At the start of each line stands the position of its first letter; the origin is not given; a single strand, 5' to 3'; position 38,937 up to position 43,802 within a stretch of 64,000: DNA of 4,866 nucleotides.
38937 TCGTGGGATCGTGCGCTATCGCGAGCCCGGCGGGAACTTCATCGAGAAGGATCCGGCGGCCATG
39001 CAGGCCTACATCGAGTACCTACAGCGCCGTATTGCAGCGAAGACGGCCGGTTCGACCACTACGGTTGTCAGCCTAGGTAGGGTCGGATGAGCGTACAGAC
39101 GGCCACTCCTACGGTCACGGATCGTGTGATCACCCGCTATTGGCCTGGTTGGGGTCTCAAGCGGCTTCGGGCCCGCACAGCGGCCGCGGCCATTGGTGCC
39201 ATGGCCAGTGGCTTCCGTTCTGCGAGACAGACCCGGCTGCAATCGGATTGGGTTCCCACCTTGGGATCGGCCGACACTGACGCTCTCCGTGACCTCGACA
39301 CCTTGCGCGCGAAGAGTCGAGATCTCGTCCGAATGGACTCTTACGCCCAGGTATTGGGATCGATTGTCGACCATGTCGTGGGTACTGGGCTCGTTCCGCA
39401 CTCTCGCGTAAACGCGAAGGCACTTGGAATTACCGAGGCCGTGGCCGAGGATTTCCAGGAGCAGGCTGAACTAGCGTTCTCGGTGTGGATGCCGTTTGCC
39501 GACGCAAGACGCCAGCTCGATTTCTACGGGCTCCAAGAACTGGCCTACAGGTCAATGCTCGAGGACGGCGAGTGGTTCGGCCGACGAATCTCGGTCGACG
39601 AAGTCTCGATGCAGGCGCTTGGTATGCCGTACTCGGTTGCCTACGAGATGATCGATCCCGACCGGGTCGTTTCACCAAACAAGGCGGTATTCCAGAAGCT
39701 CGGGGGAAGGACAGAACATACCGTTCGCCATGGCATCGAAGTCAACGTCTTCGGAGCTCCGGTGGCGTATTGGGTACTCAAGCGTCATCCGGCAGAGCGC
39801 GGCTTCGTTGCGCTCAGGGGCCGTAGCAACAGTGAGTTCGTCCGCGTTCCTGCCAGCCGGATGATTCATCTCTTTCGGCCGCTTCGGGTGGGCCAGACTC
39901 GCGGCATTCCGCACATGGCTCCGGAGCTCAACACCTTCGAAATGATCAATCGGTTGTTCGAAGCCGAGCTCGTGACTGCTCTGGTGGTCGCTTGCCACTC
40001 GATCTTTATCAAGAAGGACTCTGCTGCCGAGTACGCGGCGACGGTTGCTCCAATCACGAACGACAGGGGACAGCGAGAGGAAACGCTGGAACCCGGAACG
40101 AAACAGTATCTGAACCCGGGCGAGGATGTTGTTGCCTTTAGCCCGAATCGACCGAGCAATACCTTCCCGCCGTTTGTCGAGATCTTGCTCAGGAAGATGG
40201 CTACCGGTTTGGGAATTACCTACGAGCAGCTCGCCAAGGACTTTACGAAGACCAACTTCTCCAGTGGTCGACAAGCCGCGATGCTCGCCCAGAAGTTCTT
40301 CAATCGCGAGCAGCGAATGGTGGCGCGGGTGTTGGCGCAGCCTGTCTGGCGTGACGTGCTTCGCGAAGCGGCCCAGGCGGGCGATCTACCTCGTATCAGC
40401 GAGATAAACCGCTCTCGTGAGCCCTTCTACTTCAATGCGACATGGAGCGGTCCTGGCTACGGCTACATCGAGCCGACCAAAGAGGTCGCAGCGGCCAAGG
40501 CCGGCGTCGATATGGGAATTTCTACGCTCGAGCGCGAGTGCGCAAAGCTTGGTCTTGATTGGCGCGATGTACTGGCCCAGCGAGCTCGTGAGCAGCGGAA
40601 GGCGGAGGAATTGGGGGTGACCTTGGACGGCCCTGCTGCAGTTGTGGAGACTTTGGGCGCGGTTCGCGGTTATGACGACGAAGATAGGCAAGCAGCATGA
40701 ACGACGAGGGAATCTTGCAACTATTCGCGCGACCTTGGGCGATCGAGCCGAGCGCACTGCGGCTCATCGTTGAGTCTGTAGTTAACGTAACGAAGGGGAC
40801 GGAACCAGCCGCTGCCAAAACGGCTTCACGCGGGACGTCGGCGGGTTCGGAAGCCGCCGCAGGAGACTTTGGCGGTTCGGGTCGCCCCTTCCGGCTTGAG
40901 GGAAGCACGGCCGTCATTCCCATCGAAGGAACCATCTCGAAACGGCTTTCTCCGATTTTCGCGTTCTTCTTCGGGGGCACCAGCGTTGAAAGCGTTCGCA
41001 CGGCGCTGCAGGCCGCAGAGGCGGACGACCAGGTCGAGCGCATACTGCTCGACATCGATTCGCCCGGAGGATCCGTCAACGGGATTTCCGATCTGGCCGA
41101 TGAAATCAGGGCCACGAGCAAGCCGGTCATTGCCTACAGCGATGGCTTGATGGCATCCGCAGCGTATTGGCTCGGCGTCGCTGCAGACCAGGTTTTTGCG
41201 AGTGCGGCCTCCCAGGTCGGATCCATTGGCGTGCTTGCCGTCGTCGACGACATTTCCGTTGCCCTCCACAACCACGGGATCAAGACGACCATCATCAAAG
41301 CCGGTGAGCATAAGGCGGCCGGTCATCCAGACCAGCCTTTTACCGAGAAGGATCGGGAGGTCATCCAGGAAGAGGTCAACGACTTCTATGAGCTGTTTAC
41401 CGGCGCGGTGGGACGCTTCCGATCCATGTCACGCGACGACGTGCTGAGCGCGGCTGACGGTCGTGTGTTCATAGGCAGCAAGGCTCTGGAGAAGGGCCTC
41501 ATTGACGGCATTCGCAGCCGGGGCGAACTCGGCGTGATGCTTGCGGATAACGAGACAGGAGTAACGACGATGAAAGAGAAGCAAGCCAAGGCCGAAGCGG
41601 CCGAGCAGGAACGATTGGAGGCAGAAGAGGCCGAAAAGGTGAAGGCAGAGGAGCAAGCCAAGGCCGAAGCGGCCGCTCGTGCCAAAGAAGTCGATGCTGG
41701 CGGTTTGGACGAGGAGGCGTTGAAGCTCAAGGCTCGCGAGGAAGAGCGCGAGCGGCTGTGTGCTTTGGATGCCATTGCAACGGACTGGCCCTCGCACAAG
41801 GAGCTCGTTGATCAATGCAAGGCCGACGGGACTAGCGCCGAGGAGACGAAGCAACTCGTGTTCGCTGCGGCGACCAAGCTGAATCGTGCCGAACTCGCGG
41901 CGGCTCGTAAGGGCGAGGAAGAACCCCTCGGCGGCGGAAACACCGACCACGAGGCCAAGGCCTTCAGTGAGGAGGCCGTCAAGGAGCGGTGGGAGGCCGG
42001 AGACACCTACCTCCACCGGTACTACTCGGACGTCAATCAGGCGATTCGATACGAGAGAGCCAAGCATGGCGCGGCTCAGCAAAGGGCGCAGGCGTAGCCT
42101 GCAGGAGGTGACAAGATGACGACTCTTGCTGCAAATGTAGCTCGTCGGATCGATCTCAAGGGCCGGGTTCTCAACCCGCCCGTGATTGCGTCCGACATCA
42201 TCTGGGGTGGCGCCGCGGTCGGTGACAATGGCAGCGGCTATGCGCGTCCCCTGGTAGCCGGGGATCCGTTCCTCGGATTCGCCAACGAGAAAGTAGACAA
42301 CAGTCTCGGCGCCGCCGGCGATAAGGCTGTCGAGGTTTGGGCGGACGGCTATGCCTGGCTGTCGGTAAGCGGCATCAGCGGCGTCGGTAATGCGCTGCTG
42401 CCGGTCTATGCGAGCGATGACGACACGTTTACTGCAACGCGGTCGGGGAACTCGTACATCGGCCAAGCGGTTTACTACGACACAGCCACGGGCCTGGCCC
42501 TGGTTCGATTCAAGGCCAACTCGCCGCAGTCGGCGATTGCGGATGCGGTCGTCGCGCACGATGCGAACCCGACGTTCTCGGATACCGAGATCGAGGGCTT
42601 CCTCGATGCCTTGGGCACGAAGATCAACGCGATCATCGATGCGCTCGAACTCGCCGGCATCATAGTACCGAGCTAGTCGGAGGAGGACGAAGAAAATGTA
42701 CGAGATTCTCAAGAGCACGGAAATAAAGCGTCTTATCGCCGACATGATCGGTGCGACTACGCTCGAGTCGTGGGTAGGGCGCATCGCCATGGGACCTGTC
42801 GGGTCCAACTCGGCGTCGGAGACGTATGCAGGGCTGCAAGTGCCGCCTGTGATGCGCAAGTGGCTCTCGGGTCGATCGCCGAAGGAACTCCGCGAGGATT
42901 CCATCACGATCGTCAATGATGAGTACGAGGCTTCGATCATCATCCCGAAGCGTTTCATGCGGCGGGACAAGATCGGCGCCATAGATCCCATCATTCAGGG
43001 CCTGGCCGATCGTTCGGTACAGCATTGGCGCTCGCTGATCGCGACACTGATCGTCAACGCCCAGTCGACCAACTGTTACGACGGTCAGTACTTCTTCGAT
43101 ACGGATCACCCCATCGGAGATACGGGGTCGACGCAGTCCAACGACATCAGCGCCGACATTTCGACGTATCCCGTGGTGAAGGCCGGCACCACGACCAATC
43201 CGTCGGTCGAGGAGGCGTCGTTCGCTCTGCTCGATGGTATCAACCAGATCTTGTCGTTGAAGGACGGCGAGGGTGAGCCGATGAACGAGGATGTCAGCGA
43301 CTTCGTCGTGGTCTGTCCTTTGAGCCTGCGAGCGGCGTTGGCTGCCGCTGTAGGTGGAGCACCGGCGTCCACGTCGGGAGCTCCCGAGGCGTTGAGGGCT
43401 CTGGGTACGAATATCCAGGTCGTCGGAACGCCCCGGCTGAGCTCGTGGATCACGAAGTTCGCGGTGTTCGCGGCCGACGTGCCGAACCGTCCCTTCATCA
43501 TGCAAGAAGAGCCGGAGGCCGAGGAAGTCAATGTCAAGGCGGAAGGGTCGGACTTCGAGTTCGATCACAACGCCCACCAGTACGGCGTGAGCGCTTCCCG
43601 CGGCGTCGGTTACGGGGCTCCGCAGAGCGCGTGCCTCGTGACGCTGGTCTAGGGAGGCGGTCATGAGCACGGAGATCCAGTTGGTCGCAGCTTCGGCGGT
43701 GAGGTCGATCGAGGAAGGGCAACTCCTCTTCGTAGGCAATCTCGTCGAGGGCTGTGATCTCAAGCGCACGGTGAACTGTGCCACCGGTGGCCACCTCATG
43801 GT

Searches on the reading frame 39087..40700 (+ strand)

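Call 27: search_protein_families(library=pfam, proteins=[window:39087-40700:+], max_evalue=0.001)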
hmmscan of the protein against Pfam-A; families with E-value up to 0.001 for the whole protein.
window:39087-40700:+ (537 aa): 1 family
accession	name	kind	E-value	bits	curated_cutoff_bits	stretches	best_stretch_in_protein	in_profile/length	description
PF05136.18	Phage_portal_2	-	2.2e-94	317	32.9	1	49-409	2-354/354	Phage portal protein, lambda family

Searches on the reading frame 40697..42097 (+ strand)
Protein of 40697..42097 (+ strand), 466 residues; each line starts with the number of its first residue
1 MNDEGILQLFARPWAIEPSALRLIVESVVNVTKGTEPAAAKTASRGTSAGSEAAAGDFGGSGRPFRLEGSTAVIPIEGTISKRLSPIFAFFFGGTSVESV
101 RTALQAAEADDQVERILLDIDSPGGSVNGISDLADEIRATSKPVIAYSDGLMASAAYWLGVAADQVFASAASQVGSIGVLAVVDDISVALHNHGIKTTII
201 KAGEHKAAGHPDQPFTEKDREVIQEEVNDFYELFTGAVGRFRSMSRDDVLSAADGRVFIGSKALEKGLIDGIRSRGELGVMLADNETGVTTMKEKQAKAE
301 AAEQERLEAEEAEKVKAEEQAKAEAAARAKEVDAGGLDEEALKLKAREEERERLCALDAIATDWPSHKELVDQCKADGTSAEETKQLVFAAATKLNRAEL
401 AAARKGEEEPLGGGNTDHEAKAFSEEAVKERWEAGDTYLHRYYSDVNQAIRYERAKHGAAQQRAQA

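Call 27: search_protein_families(library=pfam, proteins=[window:40697-42097:+], max_evalue=0.001)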
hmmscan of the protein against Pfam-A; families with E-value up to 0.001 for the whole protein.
window:40697-42097:+ (466 aa): 3 families
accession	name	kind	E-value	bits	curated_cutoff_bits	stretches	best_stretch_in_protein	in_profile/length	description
PF01343.23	Peptidase_S49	-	4.7e-37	127.8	24.9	1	138-275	3-140/154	Peptidase family S49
PF25145.1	NfeD1b_N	-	2.8e-10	40.6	40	1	100-180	19-98/189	NfeD1b, N-terminal domain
PF00574.28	CLP_protease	-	7.3e-09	36.2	20.2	1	98-166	31-99/182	Clp protease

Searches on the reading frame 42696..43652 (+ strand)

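Call 27: search_protein_families(library=pfam, proteins=[window:42696-43652:+], max_evalue=0.001)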
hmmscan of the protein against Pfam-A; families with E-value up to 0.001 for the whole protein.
window:42696-43652:+ (318 aa): 1 family
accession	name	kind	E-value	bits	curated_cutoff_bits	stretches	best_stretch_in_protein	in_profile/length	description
PF10124.15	Mu-like_gpT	-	1.8e-33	116.6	20.1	1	22-152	18-150/289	Mu-like prophage major head subunit gpT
